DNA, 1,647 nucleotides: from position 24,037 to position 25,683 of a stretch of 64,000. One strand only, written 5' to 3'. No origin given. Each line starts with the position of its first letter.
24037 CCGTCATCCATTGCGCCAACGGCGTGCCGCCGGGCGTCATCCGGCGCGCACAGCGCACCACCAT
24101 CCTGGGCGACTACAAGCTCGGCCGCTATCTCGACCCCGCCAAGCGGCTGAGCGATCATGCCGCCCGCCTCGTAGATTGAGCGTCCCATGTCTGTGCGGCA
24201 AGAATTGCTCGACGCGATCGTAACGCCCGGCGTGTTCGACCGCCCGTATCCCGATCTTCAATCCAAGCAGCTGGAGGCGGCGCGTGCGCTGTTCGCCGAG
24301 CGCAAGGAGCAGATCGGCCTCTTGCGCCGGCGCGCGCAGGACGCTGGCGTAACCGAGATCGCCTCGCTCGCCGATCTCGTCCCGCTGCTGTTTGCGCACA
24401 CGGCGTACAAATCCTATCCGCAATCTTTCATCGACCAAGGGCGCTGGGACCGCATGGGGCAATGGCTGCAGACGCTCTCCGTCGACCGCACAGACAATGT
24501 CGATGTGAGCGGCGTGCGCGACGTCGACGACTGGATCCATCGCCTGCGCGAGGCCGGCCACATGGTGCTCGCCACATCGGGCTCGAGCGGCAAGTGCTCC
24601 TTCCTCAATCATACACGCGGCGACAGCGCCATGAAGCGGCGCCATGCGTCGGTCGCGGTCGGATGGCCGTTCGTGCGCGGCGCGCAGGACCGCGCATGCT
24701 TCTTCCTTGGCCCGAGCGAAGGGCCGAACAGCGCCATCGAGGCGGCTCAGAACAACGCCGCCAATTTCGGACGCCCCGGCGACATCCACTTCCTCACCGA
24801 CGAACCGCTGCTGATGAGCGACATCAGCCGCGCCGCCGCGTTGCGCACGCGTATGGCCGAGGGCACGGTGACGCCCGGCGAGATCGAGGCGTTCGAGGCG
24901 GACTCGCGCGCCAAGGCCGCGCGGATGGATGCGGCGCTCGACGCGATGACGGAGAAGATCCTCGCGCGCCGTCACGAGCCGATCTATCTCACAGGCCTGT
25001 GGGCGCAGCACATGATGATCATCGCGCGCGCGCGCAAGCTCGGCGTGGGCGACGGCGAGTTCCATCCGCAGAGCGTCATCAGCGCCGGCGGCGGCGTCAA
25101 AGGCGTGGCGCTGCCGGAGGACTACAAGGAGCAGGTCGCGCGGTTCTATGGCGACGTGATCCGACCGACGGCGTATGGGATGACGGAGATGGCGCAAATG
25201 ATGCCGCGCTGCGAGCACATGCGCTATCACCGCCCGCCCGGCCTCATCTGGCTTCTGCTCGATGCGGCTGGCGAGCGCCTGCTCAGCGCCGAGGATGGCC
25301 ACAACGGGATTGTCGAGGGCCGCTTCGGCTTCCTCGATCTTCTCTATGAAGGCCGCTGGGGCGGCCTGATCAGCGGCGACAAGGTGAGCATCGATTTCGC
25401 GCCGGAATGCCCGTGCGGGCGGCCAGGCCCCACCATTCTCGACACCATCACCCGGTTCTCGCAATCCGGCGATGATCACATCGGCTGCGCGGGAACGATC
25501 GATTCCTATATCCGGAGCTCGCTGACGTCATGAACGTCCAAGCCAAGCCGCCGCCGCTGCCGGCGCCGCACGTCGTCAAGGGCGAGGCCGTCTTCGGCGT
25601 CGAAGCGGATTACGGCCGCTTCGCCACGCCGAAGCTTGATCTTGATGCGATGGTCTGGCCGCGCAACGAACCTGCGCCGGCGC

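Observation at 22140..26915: LuxE-like / LuxC-like acid-reductase pair with no luciferase, co-operonic with a TauD dioxygenase and a nitronate monooxygenase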

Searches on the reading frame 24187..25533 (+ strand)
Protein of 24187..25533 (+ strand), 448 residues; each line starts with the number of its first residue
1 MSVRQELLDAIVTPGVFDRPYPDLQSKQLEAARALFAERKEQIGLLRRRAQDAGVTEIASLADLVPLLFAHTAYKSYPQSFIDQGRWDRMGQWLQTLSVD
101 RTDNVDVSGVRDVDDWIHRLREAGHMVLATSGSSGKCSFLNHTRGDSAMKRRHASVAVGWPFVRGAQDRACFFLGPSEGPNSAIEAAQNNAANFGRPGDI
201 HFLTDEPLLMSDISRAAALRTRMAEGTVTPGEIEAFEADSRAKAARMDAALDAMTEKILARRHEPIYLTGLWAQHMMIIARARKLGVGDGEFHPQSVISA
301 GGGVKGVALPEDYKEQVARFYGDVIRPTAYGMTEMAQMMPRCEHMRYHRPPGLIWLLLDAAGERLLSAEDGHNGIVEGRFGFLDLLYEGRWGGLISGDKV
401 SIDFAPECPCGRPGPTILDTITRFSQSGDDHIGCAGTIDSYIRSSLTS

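Call 3: search_protein_families(library=pfam, proteins=[window:24187-25533:+], max_evalue=0.01)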
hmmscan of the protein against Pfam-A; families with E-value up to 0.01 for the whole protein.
window:24187-25533:+ (448 aa): 0 families

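Call 4: search_protein_families(library=ncbifam, proteins=[window:24187-25533:+], max_evalue=0.01)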
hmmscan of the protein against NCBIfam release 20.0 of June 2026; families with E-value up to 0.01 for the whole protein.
window:24187-25533:+ (448 aa): 0 families

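Call 8: search_protein_families(library=pfam, proteins=[window:24187-25533:+], max_evalue=10)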
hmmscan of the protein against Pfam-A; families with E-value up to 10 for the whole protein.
window:24187-25533:+ (448 aa): 1 family
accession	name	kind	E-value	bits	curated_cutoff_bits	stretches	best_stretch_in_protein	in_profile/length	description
PF01446.23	Rep_1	-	0.19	11.6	33.2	1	67-114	112-157/253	Replication protein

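Call 9: search_solved_structures(query=window:24187-25533:+, max_evalue=10)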
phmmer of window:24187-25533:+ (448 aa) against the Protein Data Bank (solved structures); distinct sequences matched with E-value up to 10: 0.

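Call 11: find_homologous_proteins(query=window:24187-25533:+)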
Query window:24187-25533:+ (448 aa): 775 proteins with E <= 0.001 among 8000 candidates; the best 120 are listed.
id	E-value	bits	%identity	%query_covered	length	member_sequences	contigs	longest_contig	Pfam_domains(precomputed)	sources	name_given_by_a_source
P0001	3.2e-266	901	86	100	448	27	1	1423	-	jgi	jgi:hypothetical protein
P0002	7.2e-263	890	85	100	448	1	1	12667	-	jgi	jgi:hypothetical protein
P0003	5.3e-262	887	84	100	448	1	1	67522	-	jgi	jgi:hypothetical protein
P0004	2.1e-249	846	81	100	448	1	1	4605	-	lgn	-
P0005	3.3e-210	717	69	100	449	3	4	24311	-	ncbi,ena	-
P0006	1.3e-209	715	68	100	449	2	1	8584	-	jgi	jgi:hypothetical protein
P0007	1.4e-209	715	68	100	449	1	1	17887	-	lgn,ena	-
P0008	1.9e-209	714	69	100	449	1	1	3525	-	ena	-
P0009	4.9e-209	713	69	100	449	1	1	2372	-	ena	-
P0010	4.5e-207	706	67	100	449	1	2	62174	-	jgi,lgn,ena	-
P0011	1.7e-206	704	68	100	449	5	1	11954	-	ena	-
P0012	9.3e-206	702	68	100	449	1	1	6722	-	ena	-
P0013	8.2e-205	699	68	100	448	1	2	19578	-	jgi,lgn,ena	-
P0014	1.3e-204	698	67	100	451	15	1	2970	-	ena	-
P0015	2.6e-204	697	68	100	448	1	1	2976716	-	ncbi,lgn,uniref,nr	ncbi:hypothetical protein JIP62_06760 [Brevundimonas vitis]|uniref:Acyl-protein synthetase LuxE doma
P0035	6.1e-199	679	65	100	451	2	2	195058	-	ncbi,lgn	-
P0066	2.8e-195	667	65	100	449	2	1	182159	-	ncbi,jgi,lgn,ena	jgi:hypothetical protein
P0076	5.0e-194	663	64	100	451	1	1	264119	-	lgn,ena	-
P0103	2.0e-191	655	63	100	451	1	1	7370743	-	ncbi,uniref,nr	ncbi:hypothetical protein [Pseudomonas citronellolis]|uniref:hypothetical protein n=1 Tax=Pseudomona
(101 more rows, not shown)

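Call 16: find_related_loci(query=window:24187-25533:+, collection=genome_contigs, flank=10000)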
Query window:24187-25533:+ (448 aa) in genome_contigs; peptide patterns used: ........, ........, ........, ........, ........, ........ (x = any residue, [..] = any of these).
82 stretches matched a pattern; 13 encode a relative of the query (tblastn E <= 1e-3); 13 distinct loci.
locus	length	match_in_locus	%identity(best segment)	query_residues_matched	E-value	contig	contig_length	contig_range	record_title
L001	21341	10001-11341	87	1-447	0e+0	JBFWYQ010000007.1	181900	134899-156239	MAG: Hyphomonadaceae bacterium isolate CA_2019_TPBS_168 NODE_716_length_181900_cov_12.926051_TPBS, whole genome shotgun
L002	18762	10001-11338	85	2-447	0e+0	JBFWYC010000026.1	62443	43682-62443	MAG: Hyphomonadaceae bacterium isolate CA_2019_TPBS_155 NODE_3287_length_62443_cov_6.115187_TPBS, whole genome shotgun s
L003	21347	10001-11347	65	1-448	0e+0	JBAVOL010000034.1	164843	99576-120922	MAG: Rhizomicrobium sp. isolate MFD03092_ilm_asm_bin44 k127_46449, whole genome shotgun sequence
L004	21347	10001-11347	66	1-448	0e+0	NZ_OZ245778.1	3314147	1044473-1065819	MAG: Brevundimonas sp. isolate 00be08ea-24e7-43ae-91d4-93b5a5fcbea0 chromosome 1, complete sequence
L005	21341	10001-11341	65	3-446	0e+0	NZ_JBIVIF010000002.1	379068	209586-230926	Pseudomonas sp. NPDC089392 NPDC089392_164_E3.ctg-0002, whole genome shotgun sequence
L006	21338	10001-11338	64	3-446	0e+0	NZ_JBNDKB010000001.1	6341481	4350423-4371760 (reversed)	Pseudomonas sp. BS3782 TE3695 Ga0532274_01, whole genome shotgun sequence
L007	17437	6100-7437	64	2-446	0e+0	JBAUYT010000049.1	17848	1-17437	MAG: Steroidobacteraceae bacterium isolate MFD06940_ilm_asm_bin28 k127_57950, whole genome shotgun sequence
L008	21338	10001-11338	63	3-446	0e+0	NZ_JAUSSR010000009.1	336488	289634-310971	Pseudomonas lini strain CC269 Ga0466901_09, whole genome shotgun sequence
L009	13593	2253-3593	89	1-447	0e+0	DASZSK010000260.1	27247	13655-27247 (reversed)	MAG TPA_asm: Caulobacterales bacterium isolate SMAG_U6048 k141_29223, whole genome shotgun sequence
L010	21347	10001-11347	65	1-448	0e+0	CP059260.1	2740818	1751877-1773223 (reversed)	MAG: Brevundimonas sp. isolate SSC2 chromosome, complete genome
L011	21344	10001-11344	61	1-448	0e+0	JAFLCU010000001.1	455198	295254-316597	MAG: Caulobacterales bacterium isolate UWPOB_CAULO3 gnl_X_PLDDGKKH_1, whole genome shotgun sequence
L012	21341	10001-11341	63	2-448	0e+0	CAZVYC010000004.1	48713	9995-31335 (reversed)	MAG TPA_asm: uncultured Rhodospirillales bacterium isolate SRP272529_co1_247 genome assembly, contig: NODE_873_length_48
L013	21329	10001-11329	38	2-443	4e-87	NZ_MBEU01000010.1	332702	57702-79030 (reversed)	Mycobacterium sp. IS-836 contig_18, whole genome shotgun sequence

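Call 18: find_encoding_contigs(protein=P0103, flank=10000, max_places=2)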
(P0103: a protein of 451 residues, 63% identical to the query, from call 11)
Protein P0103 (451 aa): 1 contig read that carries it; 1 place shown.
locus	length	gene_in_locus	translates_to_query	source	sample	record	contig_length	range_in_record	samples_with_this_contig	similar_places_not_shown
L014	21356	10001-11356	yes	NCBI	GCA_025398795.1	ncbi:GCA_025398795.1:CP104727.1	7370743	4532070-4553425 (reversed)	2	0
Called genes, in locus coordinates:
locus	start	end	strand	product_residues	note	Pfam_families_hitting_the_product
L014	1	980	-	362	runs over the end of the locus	PF00478:IMPDH (weak), PF03060:NMO, PF01070:FMN_dh (weak)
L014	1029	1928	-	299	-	PF00378:ECH_1, PF16113:ECH_2, PF00378:ECH_1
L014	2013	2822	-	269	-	PF00378:ECH_1, PF16113:ECH_2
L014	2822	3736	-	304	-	PF00378:ECH_1, PF16113:ECH_2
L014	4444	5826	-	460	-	PF00355:Rieske, PF00848:Ring_hydroxyl_A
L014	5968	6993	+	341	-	PF00126:HTH_1, PF03466:LysR_substrate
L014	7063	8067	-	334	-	PF12833:HTH_18, PF00165:HTH_AraC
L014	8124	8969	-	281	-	PF13545:HTH_Crp_2 (faint), PF25213:HVO_A0261_N (faint), PF01022:HTH_5, PF12840:HTH_20, PF13601:HTH_34 (faint), PF12802:MarR_2, PF01047:MarR, PF12840:HTH_20 (weak), +5 more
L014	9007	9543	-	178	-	PF13577:SnoaL_4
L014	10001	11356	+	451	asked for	-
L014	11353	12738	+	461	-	PF05893:LuxC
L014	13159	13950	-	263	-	PF00378:ECH_1, PF16113:ECH_2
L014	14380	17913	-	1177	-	PF00501:AMP-binding, PF00550:PP-binding, PF01370:Epimerase, PF07993:NAD_binding_4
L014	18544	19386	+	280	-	PF00106:adh_short, PF01370:Epimerase, PF08659:KR, PF13561:adh_short_C2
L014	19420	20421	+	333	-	PF00478:IMPDH (faint), PF03060:NMO, PF01070:FMN_dh (faint)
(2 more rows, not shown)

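Call 19: find_encoding_contigs(protein=P0015, flank=10000, max_places=2)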
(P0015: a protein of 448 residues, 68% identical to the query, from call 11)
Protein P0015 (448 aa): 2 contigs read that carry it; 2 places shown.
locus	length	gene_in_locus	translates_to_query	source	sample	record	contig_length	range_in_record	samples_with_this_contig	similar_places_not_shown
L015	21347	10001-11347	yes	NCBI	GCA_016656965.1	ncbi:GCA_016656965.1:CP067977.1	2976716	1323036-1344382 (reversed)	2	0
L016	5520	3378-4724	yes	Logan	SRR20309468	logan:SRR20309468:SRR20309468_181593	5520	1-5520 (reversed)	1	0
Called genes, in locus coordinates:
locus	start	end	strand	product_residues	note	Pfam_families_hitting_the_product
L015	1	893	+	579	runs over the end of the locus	PF00364:Biotin_lipoyl, PF09891:DUF2118 (faint), PF25917:BSH_RND (weak), PF25997:BSH_YhbJ (faint), PF25919:BSH_CusB (faint), PF00364:Biotin_lipoyl, PF02817:E3_binding, PF00198:2-oxoacid_dh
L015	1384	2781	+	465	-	PF01134:GIDA (weak), PF07992:Pyr_redox_2, PF13450:NAD_binding_8 (faint), PF00070:Pyr_redox, PF02852:Pyr_redox_dim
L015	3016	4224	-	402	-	PF01266:DAO (faint), PF01494:FAD_binding_3 (faint), PF03486:HI0933_like (faint), PF07992:Pyr_redox_2, PF13450:NAD_binding_8 (faint), PF00070:Pyr_redox, PF01262:AlaDh_PNT_C (weak), PF14759:Reductase_C, +1 more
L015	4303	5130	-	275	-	PF10118:Metal_hydrol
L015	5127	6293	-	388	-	PF06441:EHN, PF00561:Abhydrolase_1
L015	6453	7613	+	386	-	PF13469:Sulfotransfer_3, PF17784:Sulfotransfer_4 (faint)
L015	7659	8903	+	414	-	PF07690:MFS_1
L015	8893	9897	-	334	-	PF12833:HTH_18, PF00165:HTH_AraC (weak)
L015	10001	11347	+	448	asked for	-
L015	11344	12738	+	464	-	PF05893:LuxC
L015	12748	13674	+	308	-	PF02668:TauD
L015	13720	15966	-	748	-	PF00884:Sulfatase, PF01663:Phosphodiest (weak), PF16347:SGSH_C (weak)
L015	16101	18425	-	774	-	PF07715:Plug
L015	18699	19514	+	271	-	PF00106:adh_short, PF01370:Epimerase (weak), PF08659:KR (weak), PF13460:NAD_binding_10 (weak), PF13561:adh_short_C2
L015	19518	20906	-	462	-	PF06863:DUF1254, PF06742:DUF1214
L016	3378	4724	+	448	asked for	-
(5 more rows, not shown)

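Call 34: search_solved_structures(query=A1, max_evalue=10, show_alignments=2)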
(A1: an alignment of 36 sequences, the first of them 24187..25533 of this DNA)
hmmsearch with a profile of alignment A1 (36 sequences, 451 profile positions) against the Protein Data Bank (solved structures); distinct sequences matched with E-value up to 10: 0.

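Call 35: search_protein_representatives(protein=window:24187-25533:+)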
Query: 448 residues. Proteins with E-value up to 0.001 (for the whole library): 855; up to 1e-10: 546; up to 1e-30: 196. The best 150 are listed.
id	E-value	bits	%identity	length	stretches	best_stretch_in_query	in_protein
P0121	9.9e-130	449.7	49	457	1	4-447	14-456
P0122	5.7e-124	430.7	46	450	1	8-446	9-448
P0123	3.9e-121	421.3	50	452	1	23-445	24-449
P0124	1.9e-109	382.8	44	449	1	15-444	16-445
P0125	5.7e-108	377.9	42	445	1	6-447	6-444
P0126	1.9e-106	372.9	45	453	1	27-447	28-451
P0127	2.1e-106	372.8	42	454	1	8-446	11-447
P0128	1.9e-105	369.6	42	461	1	17-445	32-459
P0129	5.3e-105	368.2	44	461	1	23-446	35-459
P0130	1.5e-100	353.5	41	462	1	22-444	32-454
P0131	7.9e-98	344.5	63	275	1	1-250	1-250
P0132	4.2e-97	342.1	40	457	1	5-447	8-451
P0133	1.1e-96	340.8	42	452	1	21-446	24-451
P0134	1.8e-96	340.1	42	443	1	24-446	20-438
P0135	5.2e-96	338.5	43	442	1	24-444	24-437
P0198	3.3e-53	197.5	31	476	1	20-441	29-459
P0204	1.1e-50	189.1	32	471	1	24-441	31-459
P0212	4.4e-48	180.6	32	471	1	16-440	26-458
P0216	1.6e-47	178.7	30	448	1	18-418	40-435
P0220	4.0e-47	177.4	31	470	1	34-440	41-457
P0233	3.3e-44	167.8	30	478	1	24-441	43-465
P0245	1.8e-42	162.0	30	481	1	24-440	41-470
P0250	1.7e-41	158.8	29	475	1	21-440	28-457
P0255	4.2e-41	157.6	29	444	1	27-443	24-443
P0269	1.1e-38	149.6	29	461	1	23-443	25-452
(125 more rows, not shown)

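Call 37: search_protein_families(library=pfam, alignment_id=A2, max_evalue=1)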
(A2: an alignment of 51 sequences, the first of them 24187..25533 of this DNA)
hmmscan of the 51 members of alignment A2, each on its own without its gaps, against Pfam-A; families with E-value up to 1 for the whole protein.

A. member 1, window:24187-25533:+ (448 aa): 1 family
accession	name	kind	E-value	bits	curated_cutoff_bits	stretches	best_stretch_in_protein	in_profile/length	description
PF01446.23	Rep_1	-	0.19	11.6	33.2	1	67-114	112-157/253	Replication protein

B. families by the number of members that match (of 51 scanned): 24 families
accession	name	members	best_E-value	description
PF04443.18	LuxE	12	3.5e-06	Acyl-protein synthetase, LuxE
PF00501.34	AMP-binding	11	5e-05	AMP-binding enzyme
PF17389.8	Bac_rhamnosid6H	7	0.024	Bacterial alpha-L-rhamnosidase 6 hairpin glycosidase domain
PF00010.31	HLH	3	0.071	Helix-loop-helix DNA-binding domain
PF03321.19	GH3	2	0.065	GH3 family N-terminal domain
PF01452.22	Rota_NSP4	1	0.0056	Rotavirus non structural protein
PF10948.13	DUF2635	1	0.011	Protein of unknown function (DUF2635)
PF24833.1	Rhabdo_glycop_CD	1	0.013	Rhabdovirus spike glycoprotein G central domain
PF05524.18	PEP-utilisers_N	1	0.015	PEP-utilising enzyme, N-terminal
PF01297.22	ZnuA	1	0.033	Zinc-uptake complex component A periplasmic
PF22645.1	GKRP_SIS_N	1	0.037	Glucokinase regulatory protein N-terminal SIS domain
PF08663.15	HalX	1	0.068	HalX domain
PF04632.18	FUSC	1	0.083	Fusaric acid resistance protein family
PF20730.2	YetF_N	1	0.085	YetF N-terminal transmembrane domain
PF13551.12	HTH_29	1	0.14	Winged helix-turn helix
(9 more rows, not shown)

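Call 39: find_encoding_contigs(protein=P0035, flank=10000, max_places=1)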
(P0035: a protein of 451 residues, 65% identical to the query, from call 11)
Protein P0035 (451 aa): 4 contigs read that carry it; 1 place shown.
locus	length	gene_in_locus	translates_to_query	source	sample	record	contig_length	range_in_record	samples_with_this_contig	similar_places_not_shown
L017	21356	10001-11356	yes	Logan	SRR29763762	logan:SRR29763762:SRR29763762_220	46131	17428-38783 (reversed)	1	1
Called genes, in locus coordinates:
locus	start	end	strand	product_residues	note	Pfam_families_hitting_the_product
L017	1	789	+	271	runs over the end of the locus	PF00106:adh_short, PF08659:KR (weak), PF13561:adh_short_C2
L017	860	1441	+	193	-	PF13577:SnoaL_4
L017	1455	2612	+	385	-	PF00724:Oxidored_FMN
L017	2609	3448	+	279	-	PF00378:ECH_1, PF16113:ECH_2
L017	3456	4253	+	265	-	PF00378:ECH_1, PF16113:ECH_2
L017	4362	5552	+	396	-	PF00108:Thiolase_N, PF02803:Thiolase_C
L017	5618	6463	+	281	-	PF00378:ECH_1, PF16113:ECH_2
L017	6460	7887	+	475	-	PF07690:MFS_1, PF00083:Sugar_tr (faint)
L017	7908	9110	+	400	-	PF00108:Thiolase_N, PF02803:Thiolase_C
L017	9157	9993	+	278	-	PF00106:adh_short, PF08659:KR, PF13561:adh_short_C2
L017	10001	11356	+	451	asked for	-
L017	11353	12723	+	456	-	PF05893:LuxC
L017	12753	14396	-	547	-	PF00501:AMP-binding, PF13193:AMP-binding_C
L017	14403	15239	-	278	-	PF12146:Hydrolase_4, PF00561:Abhydrolase_1, PF12697:Abhydrolase_6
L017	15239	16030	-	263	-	PF00106:adh_short, PF08659:KR, PF13561:adh_short_C2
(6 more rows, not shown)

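Call 40: find_encoding_contigs(protein=P0076, flank=10000, max_places=1)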
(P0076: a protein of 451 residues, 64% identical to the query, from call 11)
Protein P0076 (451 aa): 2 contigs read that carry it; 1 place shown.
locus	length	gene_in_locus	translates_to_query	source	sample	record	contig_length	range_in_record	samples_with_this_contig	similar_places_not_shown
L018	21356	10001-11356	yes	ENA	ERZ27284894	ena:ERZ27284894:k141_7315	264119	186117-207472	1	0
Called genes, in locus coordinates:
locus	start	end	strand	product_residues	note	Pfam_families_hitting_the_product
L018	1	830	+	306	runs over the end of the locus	PF02729:OTCace_N, PF00185:OTCace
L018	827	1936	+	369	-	PF00005:ABC_tran, PF13304:AAA_21 (weak), PF08402:TOBE_2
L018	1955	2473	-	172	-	PF00383:dCMP_cyt_deam_1, PF14437:MafB19-deam, PF14439:Bd3614-deam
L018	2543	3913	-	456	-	PF00394:Cu-oxidase (faint), PF07732:Cu-oxidase_3, PF07731:Cu-oxidase_2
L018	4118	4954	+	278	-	PF06724:DUF1206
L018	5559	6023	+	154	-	PF12802:MarR_2, PF01047:MarR, PF13463:HTH_27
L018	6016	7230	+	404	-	PF25917:BSH_RND (weak), PF25885:HH_EMRA, PF25954:Beta-barrel_RND_2 (weak), PF25963:Beta-barrel_AAEA, PF25990:Beta-barrel_YknX (weak)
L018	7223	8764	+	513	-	PF00083:Sugar_tr, PF13347:MFS_2 (weak), PF07690:MFS_1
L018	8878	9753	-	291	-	PF13545:HTH_Crp_2 (faint), PF25213:HVO_A0261_N (faint), PF01022:HTH_5, PF01638:HxlR (faint), PF12840:HTH_20, PF01047:MarR, PF12802:MarR_2, PF13463:HTH_27 (weak), +4 more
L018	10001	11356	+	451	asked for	-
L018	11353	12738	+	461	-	PF05893:LuxC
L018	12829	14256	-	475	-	PF07690:MFS_1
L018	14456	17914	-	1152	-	PF00501:AMP-binding, PF00550:PP-binding, PF01370:Epimerase, PF07993:NAD_binding_4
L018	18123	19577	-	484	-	PF00083:Sugar_tr (weak), PF07690:MFS_1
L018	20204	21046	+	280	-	PF00106:adh_short, PF01370:Epimerase (weak), PF08659:KR, PF13561:adh_short_C2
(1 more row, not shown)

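Call 41: find_encoding_contigs(protein=P0066, flank=10000, max_places=1)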
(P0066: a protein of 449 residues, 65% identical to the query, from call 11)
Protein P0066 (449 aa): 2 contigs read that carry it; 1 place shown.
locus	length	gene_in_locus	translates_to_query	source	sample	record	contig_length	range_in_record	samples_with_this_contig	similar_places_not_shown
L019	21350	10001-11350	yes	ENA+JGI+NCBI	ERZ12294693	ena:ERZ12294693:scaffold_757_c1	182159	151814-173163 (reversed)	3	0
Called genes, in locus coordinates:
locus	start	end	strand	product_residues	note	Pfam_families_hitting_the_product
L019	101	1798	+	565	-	PF00027:cNMP_binding, PF01946:Thi4 (weak), PF01266:DAO, PF07992:Pyr_redox_2, PF13450:NAD_binding_8 (weak), PF13738:Pyr_redox_3, PF00070:Pyr_redox (weak)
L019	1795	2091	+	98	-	PF02148:zf-UBP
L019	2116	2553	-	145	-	PF04343:DUF488, PF22751:DUF488-N3a (weak)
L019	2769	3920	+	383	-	-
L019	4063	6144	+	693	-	PF00378:ECH_1, PF16113:ECH_2, PF02737:3HCDH_N, PF00725:3HCDH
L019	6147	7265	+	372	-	PF00926:DHBP_synthase, PF00925:GTP_cyclohydro2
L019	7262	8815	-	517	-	PF00171:Aldedh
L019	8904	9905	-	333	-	PF00165:HTH_AraC, PF12833:HTH_18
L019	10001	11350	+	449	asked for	-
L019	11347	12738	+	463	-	PF05893:LuxC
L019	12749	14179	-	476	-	PF00171:Aldedh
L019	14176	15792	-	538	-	PF00732:GMC_oxred_N, PF05199:GMC_oxred_C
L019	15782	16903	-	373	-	PF00070:Pyr_redox (faint), PF01266:DAO, PF07992:Pyr_redox_2 (faint), PF13450:NAD_binding_8 (weak)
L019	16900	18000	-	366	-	PF02771:Acyl-CoA_dh_N, PF00441:Acyl-CoA_dh_1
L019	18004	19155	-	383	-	PF02771:Acyl-CoA_dh_N, PF02770:Acyl-CoA_dh_M, PF00441:Acyl-CoA_dh_1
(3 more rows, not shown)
